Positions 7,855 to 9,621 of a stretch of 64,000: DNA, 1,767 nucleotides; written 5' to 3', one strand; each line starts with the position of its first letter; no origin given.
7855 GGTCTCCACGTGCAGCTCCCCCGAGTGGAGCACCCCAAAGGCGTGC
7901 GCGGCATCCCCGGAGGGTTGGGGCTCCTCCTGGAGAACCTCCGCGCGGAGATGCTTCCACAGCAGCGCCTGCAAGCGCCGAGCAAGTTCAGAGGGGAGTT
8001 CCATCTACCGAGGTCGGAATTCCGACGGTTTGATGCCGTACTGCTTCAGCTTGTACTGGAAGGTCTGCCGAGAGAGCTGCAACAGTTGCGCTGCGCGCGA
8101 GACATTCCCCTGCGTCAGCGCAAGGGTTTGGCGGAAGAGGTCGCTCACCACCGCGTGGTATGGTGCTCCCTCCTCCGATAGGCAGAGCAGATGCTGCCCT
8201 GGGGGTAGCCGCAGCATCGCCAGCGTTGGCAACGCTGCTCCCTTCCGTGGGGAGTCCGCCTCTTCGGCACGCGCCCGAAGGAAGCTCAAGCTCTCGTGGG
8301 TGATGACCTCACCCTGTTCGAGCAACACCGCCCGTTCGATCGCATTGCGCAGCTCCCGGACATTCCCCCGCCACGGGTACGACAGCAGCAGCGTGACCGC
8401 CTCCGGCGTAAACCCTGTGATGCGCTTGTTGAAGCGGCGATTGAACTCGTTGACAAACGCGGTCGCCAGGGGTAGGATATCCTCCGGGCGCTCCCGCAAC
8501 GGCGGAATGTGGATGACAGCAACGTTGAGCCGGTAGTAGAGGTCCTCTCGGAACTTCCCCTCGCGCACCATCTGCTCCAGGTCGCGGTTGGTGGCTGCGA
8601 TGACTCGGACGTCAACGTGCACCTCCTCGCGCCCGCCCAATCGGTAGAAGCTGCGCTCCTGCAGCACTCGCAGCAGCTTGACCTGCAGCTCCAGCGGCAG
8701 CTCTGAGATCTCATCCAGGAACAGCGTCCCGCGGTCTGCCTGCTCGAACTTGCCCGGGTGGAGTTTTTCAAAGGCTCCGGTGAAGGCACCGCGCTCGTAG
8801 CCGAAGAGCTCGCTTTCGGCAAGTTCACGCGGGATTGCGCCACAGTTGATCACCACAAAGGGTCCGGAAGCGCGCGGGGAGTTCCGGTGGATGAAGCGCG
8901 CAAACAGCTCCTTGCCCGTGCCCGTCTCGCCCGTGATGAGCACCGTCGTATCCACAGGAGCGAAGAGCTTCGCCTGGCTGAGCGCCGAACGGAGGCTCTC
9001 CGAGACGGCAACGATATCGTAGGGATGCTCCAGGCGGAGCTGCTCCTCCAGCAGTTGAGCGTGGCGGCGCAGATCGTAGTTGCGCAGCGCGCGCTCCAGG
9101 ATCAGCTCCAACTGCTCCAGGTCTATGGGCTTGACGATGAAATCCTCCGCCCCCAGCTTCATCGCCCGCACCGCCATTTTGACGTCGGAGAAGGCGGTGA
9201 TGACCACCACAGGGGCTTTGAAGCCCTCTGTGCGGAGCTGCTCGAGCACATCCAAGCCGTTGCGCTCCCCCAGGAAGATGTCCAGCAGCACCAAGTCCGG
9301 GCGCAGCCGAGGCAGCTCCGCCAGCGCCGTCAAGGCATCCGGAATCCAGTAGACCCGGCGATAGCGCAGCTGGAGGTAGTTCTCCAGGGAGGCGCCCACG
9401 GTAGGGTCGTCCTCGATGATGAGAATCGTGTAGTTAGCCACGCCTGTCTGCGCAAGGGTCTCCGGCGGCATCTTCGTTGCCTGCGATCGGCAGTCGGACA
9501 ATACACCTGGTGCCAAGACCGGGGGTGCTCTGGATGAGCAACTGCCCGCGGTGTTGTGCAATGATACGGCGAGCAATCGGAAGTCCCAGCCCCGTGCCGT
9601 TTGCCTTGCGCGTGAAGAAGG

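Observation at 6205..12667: Compact six-gene operon ybdK-DUF58-PAS kinase-sigma54 regulator-DUF342(FapA-like)-cheR: an undescribed signalling module, possibly a flagellar FlrB/FlrC analogue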

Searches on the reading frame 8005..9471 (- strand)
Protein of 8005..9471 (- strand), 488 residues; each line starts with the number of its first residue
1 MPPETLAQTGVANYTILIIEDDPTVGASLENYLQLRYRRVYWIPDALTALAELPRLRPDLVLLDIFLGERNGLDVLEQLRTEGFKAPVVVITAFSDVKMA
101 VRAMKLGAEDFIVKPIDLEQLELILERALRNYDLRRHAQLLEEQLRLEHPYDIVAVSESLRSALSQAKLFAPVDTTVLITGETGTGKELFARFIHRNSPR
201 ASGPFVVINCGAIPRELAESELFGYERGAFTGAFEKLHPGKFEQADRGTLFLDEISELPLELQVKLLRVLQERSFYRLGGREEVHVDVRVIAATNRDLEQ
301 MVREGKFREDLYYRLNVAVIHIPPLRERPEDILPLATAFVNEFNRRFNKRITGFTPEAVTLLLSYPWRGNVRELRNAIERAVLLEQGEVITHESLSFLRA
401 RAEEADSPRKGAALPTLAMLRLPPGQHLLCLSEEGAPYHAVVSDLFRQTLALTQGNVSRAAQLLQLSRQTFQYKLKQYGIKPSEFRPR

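Call 4: search_protein_families(library=pfam, proteins=[window:8008-9471:-], max_evalue=0.01)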
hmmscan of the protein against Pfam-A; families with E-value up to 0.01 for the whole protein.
seq(488 aa): 12 families
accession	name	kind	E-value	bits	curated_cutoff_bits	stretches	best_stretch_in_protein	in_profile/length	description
PF00158.32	Sigma54_activat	-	4.7e-72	241.6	20.2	1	154-320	2-167/168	Sigma-54 interaction domain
PF00072.30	Response_reg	-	7.1e-26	91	30.2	1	16-123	1-108/111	Response regulator receiver domain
PF25601.1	AAA_lid_14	-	6e-25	87.3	27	1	326-404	1-79/87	AAA+ ATPase lid domain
PF14532.12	Sigma54_activ_2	-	3.7e-23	82.7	25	1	159-325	9-138/138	Sigma-54 interaction domain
PF02954.25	HTH_8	-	6.5e-10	39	22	1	447-478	11-42/42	Bacterial regulatory protein, Fis family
PF07728.20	AAA_5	-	1.6e-07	31.9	22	1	177-297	2-124/139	AAA domain (dynein-related subfamily)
PF00004.35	AAA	-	0.00016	22.6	21.2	1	177-301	1-117/131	ATPase family associated with various cellular activities (AAA)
PF01078.27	Mg_chelatase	-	0.00022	21.2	20.3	1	229-270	89-130/207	Magnesium chelatase, subunit ChlI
PF03683.19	UPF0175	-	0.00077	19.5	27.9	1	458-482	37-61/75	Uncharacterised protein family (UPF0175)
PF00165.29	HTH_AraC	-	0.0012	19.4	26.6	1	456-486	10-41/42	Bacterial regulatory helix-turn-helix proteins, AraC family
PF13556.12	HTH_30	-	0.0016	18.6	27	1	451-477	9-35/59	PucR C-terminal helix-turn-helix domain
PF13191.12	AAA_16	-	0.0071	17.3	32.6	0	158-213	10-63/167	AAA ATPase domain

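Call 28: search_protein_families(library=ncbifam, proteins=[window:8005-9471:-], max_evalue=0.00001)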
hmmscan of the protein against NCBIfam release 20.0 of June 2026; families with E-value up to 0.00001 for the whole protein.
window:8005-9471:- (488 aa): 95 families (the best 25 are shown)
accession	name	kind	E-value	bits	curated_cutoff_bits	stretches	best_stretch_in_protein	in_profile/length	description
NF008469.0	PRK11361.1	equivalog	1.7e-130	435.8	714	1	13-484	4-460/461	acetoacetate metabolism transcriptional regulator AtoC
TIGR02915.1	PEP_resp_reg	equivalog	9.2e-120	400.5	502.6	1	16-404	1-391/445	PEP-CTERM-box response regulator transcription factor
TIGR01818.1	ntrC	equivalog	6e-117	391.3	558.6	1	16-477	1-462/463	nitrogen regulation protein NR(I)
NF041552.1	TF_PrdR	equivalog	3e-108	362.6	795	1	149-395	265-510/577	sigma-54 dependent transcriptional regulator PrdR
NF041946.1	LuxO_transreg_Vib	equivalog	7.1e-104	348.2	800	1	19-478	2-460/463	quorum-sensing sigma-54 dependent transcriptional regulator LuxO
TIGR01817.1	nifA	equivalog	5.5e-102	342.2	528.85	1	125-481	171-530/534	nif-specific transcriptional activator NifA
NF050807.1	TransRegFlbDCaul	equivalog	6.1e-101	338.5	750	1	58-479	46-439/454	sigma-54-dependent transcriptional regulator FlbD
NF007689.0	PRK10365.1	equivalog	2.3e-100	336.5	760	1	13-397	5-384/441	sigma-54-dependent response regulator transcription factor ZraR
NF051870.1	NAssimRespRegNtrX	equivalog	3.2e-100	336.2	600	1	16-480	4-452/452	nitrogen assimilation response regulator NtrX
NF008176.1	PRK10923.1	equivalog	4.5e-97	325.6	620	1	15-480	5-468/469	nitrogen regulation protein NR(I)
NF038308.1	RNA_repair_RtcR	equivalog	1.1e-96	324.8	650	1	96-480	122-518/530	RNA repair transcriptional activator RtcR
NF003451.0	PRK05022.1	equivalog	3.6e-95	319.6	476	1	134-481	175-511/512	nitric oxide reductase transcriptional regulator NorR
NF049963.1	RespRegFlgRCampy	domain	7.3e-95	318.3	750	1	16-403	3-384/429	fla regulon two-component system response regulator FlgR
NF011695.0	PRK15115.1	equivalog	5.9e-93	312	763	1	15-485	8-443/445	two-component system response regulator GlrR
NF011958.0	PRK15429.1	equivalog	3.4e-87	293.7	830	1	152-393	380-620/692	formate hydrogenlyase transcriptional activator FlhA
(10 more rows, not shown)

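Call 30: find_homologous_proteins(query=window:8005-9471:-, max_evalue=1e-60)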
Query window:8005-9471:- (488 aa): 7834 proteins with E <= 1e-60 among 8000 candidates; the best 120 are listed.
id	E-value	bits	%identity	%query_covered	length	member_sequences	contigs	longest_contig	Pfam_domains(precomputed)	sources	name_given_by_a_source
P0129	0.0e+0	1068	100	100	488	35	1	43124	PF00158.33,PF25601.2,PF02954.26,PF14532.13,PF07728.21,PF00072.31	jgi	jgi:two-component system response regulator AtoC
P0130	0.0e+0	1050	98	100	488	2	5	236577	PF00158.33,PF25601.2,PF02954.26,PF14532.13,PF07728.21,PF00072.31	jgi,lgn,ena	-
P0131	2.0e-237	807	76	100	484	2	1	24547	PF00158.33,PF25601.2,PF02954.26,PF14532.13,PF07728.21,PF00072.31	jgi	jgi:DNA-binding NtrC family response regulator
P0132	2.7e-236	803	76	98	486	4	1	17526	PF00158.33,PF25601.2,PF02954.26,PF00004.36,PF14532.13,PF07728.21,PF00072.31,PF01078.28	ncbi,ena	-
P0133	9.2e-233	791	76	98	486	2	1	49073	PF00158.33,PF25601.2,PF02954.26,PF14532.13,PF07728.21,PF00072.31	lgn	-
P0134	1.1e-230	785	75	98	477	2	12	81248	PF00158.33,PF25601.2,PF02954.26,PF00004.36,PF14532.13,PF07728.21,PF00072.31,PF01078.28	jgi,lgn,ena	-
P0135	1.4e-229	781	73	99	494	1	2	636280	PF00158.33,PF25601.2,PF02954.26,PF00004.36,PF14532.13,PF07728.21,PF00072.31,PF01078.28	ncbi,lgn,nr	ncbi:MAG: sigma-54 dependent transcriptional regulator [Candidatus Kapabacteria bacterium]|nr:sigma-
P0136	8.5e-228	775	73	98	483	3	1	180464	PF00158.33,PF25601.2,PF02954.26,PF14532.13,PF07728.21,PF00072.31,PF01078.28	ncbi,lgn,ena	-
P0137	4.9e-227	772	73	98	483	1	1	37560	PF00158.33,PF25601.2,PF02954.26,PF14532.13,PF07728.21,PF00072.31,PF01078.28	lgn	-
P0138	2.1e-183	629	82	72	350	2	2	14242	PF00158.33,PF14532.13,PF07728.21,PF00072.31,PF01078.28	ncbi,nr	ncbi:MAG: sigma-54 dependent transcriptional regulator, partial [Candidatus Kapabacteria bacterium]|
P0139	3.5e-183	628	64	97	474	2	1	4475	PF00158.33,PF25601.2,PF02954.26,PF14532.13,PF07728.21,PF00072.31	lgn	-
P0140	2.0e-182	625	63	97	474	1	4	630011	PF00158.33,PF25601.2,PF02954.26,PF14532.13,PF07728.21,PF00072.31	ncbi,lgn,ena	-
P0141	4.6e-181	621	62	96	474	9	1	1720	PF00158.33,PF25601.2,PF02954.26,PF14532.13,PF07728.21,PF00072.31,PF01078.28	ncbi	-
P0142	2.5e-180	619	62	96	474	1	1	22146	PF00158.33,PF25601.2,PF02954.26,PF14532.13,PF07728.21,PF00072.31,PF01078.28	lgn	-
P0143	7.4e-180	617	61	97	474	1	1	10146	PF00158.33,PF25601.2,PF02954.26,PF00004.36,PF14532.13,PF07728.21,PF00072.31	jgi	-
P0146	1.7e-179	616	62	96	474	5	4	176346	PF00158.33,PF25601.2,PF02954.26,PF14532.13,PF07728.21,PF00072.31,PF01078.28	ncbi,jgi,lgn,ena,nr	ncbi:MAG: sigma-54 dependent transcriptional regulator [Ignavibacteria bacterium]|nr:sigma-54 depend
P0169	5.6e-178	611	59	97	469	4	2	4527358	PF00158.33,PF25601.2,PF02954.26,PF14532.13,PF07728.21,PF00072.31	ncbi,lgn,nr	ncbi:MAG: sigma-54 dependent transcriptional regulator [Candidatus Kapabacteria bacterium]|nr:sigma-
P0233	3.2e-175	602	60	96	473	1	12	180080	PF00158.33,PF25601.2,PF02954.26,PF14532.13,PF07728.21,PF00072.31,PF01078.28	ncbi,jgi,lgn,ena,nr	ncbi:MAG: sigma-54-dependent Fis family transcriptional regulator [Ignavibacteria bacterium GWB2_35_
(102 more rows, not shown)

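Call 31: find_encoding_contigs(protein=P0140, flank=10000, max_places=1)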
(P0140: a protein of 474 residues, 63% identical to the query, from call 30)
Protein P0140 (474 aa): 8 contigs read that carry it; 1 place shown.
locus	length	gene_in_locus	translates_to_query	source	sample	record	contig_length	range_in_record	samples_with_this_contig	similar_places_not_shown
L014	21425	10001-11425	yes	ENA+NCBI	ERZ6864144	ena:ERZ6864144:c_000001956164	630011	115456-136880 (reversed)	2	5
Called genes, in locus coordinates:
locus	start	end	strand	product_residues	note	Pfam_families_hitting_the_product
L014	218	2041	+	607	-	PF00209:SNF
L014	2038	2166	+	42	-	-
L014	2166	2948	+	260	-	PF01479:S4, PF00849:PseudoU_synth_2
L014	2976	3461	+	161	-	-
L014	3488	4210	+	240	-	PF00081:Sod_Fe_N, PF02777:Sod_Fe_C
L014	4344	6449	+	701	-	PF07584:BatA, PF13519:VWA_2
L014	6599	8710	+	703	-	PF07719:TPR_2 (faint), PF13174:TPR_6 (faint), PF13424:TPR_12 (faint), PF13181:TPR_8 (faint)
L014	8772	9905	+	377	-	PF00989:PAS (faint), PF13426:PAS_9 (weak), PF00512:HisKA, PF02518:HATPase_c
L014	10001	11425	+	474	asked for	PF00072:Response_reg, PF00158:Sigma54_activat, PF14532:Sigma54_activ_2, PF07728:AAA_5 (weak), PF25601:AAA_lid_14, PF02954:HTH_8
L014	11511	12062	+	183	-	-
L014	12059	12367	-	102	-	PF02617:ClpS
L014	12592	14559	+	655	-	PF00662:Proton_antipo_N, PF00361:Proton_antipo_M, PF01010:Proton_antipo_C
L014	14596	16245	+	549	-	PF00361:Proton_antipo_M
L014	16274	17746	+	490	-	PF00361:Proton_antipo_M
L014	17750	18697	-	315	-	PF00890:FAD_binding_2 (faint), PF01134:GIDA (faint), PF01266:DAO (faint), PF03486:HI0933_like (faint), PF07992:Pyr_redox_2, PF13450:NAD_binding_8 (faint), PF13738:Pyr_redox_3, PF00070:Pyr_redox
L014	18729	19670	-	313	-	PF08331:QueG_DUF1730, PF00037:Fer4 (faint), PF13484:Fer4_16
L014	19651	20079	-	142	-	PF00355:Rieske, PF13806:Rieske_2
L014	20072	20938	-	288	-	PF00753:Lactamase_B, PF23023:Anti-Pycsar_Apyc1 (weak)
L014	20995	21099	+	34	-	-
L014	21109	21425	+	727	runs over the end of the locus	PF13623:SurA_N_2, PF13624:SurA_N_3, PF09312:SurA_N (weak), PF13145:Rotamase_2, PF13616:Rotamase_3, PF00639:Rotamase, PF13145:Rotamase_2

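Call 32: find_encoding_contigs(protein=P0146, flank=10000, max_places=1)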
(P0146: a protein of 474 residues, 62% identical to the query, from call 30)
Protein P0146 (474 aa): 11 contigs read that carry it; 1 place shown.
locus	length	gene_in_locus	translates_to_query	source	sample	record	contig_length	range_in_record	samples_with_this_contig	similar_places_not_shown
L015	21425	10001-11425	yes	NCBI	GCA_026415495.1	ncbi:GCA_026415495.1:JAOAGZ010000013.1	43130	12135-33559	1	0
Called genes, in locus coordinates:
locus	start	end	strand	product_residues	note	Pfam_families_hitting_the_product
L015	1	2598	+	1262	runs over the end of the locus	PF23381:Beta-prop_IFT122_1st, PF23414:Beta-prop_EML_2, PF24796:WDR55, PF24807:WD40_CDC20-Fz, PF24814:WD40_Prp19, PF24817:WD40_WDHD1_1st, PF25173:Beta-prop_WDR3_1st, PF25174:Beta-prop_THOC3, +15 more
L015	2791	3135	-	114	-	PF00453:Ribosomal_L20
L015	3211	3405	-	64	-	PF01632:Ribosomal_L35p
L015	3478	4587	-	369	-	PF01168:Ala_racemase_N, PF00842:Ala_racemase_C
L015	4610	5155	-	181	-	PF00857:Isochorismatase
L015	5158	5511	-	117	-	PF01740:STAS, PF13466:STAS_2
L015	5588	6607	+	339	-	PF01075:Glyco_transf_9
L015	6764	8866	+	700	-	PF07719:TPR_2 (faint), PF13428:TPR_14 (faint), PF13525:YfiO (faint), PF13174:TPR_6 (faint), PF14559:TPR_19 (faint), PF13424:TPR_12 (faint), PF13432:TPR_16 (weak)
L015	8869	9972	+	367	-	PF13188:PAS_8 (weak), PF13426:PAS_9, PF13589:HATPase_c_3 (faint), PF00512:HisKA, PF02518:HATPase_c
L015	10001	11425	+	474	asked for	PF00072:Response_reg, PF00158:Sigma54_activat, PF01078:Mg_chelatase (faint), PF14532:Sigma54_activ_2, PF07728:AAA_5, PF25601:AAA_lid_14, PF02954:HTH_8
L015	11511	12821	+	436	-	PF01602:Adaptin_N (faint), PF26715:HEAT_GCN1_2 (faint), PF13513:HEAT_EZ (faint), PF00514:Arm (faint), PF02985:HEAT (faint), PF03130:HEAT_PBS (faint), PF13646:HEAT_2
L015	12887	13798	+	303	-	PF03705:CheR_N, PF01739:CheR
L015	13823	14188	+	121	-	PF00072:Response_reg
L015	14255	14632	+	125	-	PF00072:Response_reg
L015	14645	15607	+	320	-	PF04344:CheZ (weak)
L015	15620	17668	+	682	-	PF01627:Hpt, PF02895:H-kinase_dim, PF02518:HATPase_c, PF01584:CheW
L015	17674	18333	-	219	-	PF01135:PCMT, PF01596:Methyltransf_3, PF02475:TRM5-TYW2_MTfase (weak), PF13578:Methyltransf_24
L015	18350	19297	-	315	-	PF02470:MlaD, PF28544:Helical_needle (weak)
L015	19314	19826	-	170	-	PF00436:SSB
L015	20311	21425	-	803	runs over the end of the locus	PF13620:CarboxypepD_reg, PF13715:CarbopepD_reg_2, PF07715:Plug (faint), PF00593:TonB_dep_Rec_b-barrel, PF14905:OMP_b-brl_3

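Call 33: find_encoding_contigs(protein=P0169, flank=10000, max_places=1)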
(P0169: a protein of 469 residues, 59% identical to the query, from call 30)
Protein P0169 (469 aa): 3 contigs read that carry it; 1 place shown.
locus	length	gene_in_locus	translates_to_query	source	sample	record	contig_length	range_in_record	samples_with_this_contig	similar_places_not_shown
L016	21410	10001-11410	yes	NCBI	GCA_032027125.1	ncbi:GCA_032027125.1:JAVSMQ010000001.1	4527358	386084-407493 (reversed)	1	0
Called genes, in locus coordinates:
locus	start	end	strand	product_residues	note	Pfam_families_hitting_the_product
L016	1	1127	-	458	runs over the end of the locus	-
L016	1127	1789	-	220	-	PF01557:FAA_hydrolase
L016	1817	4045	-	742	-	PF00912:Transgly, PF00905:Transpeptidase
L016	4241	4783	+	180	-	-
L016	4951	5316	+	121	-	-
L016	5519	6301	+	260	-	-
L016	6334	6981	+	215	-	-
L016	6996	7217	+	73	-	-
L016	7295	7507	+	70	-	PF21748:UPF0150 (weak)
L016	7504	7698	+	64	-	PF07927:HicA_toxin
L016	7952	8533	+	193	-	-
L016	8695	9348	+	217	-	-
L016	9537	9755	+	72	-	-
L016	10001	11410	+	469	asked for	PF00072:Response_reg, PF00158:Sigma54_activat, PF14532:Sigma54_activ_2, PF07728:AAA_5, PF25601:AAA_lid_14, PF02954:HTH_8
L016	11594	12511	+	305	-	PF03705:CheR_N, PF01739:CheR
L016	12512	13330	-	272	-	-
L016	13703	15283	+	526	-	PF10079:Rossmann-like_BshC, PF24850:CC_BshC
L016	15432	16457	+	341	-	PF13385:Laminin_G_3, PF18962:Por_Secre_tail (faint)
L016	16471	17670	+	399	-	PF00535:Glycos_transf_2, PF26629:GT2_TM_C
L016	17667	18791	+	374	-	PF13439:Glyco_transf_4, PF00534:Glycos_transf_1, PF13692:Glyco_trans_1_4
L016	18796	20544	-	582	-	PF00664:ABC_membrane, PF00005:ABC_tran, PF02463:SMC_N (faint)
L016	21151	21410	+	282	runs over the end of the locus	PF00034:Cytochrom_C (faint), PF13442:Cytochrome_CBB3 (faint)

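Call 34: find_encoding_contigs(protein=P0233, flank=10000, max_places=1)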
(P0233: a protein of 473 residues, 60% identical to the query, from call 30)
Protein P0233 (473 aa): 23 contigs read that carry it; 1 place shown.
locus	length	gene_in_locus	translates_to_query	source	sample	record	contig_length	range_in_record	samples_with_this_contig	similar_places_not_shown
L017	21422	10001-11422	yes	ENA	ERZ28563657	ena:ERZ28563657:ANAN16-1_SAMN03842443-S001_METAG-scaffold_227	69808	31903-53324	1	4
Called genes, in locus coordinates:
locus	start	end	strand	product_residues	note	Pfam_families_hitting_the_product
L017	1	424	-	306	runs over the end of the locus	PF00089:Trypsin (weak)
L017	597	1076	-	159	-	PF13279:4HBT_2, PF03061:4HBT (faint)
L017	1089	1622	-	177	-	-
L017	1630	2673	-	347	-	PF00155:Aminotran_1_2 (weak), PF01212:Beta_elim_lyase, PF00202:Aminotran_3 (faint)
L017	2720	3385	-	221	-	-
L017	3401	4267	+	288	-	PF00288:GHMP_kinases_N, PF08544:GHMP_kinases_C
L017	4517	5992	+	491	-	PF08323:Glyco_transf_5, PF13439:Glyco_transf_4 (weak), PF00534:Glycos_transf_1, PF13692:Glyco_trans_1_4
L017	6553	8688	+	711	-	PF13174:TPR_6 (faint), PF13525:YfiO (faint), PF07719:TPR_2 (faint), PF13424:TPR_12 (faint), PF13428:TPR_14 (faint), PF13432:TPR_16 (faint), PF13181:TPR_8 (faint)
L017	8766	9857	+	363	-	PF00512:HisKA, PF02518:HATPase_c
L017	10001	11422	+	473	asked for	PF00072:Response_reg, PF00158:Sigma54_activat, PF01078:Mg_chelatase (faint), PF14532:Sigma54_activ_2, PF07728:AAA_5, PF25601:AAA_lid_14, PF02954:HTH_8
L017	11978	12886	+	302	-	PF03705:CheR_N, PF01739:CheR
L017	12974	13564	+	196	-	-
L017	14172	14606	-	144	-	PF02617:ClpS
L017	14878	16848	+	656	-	PF00662:Proton_antipo_N, PF00361:Proton_antipo_M, PF01010:Proton_antipo_C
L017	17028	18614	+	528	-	PF00361:Proton_antipo_M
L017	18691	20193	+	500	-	PF00361:Proton_antipo_M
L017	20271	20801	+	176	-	-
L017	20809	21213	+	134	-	PF01878:EVE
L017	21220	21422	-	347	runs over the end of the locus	PF01075:Glyco_transf_9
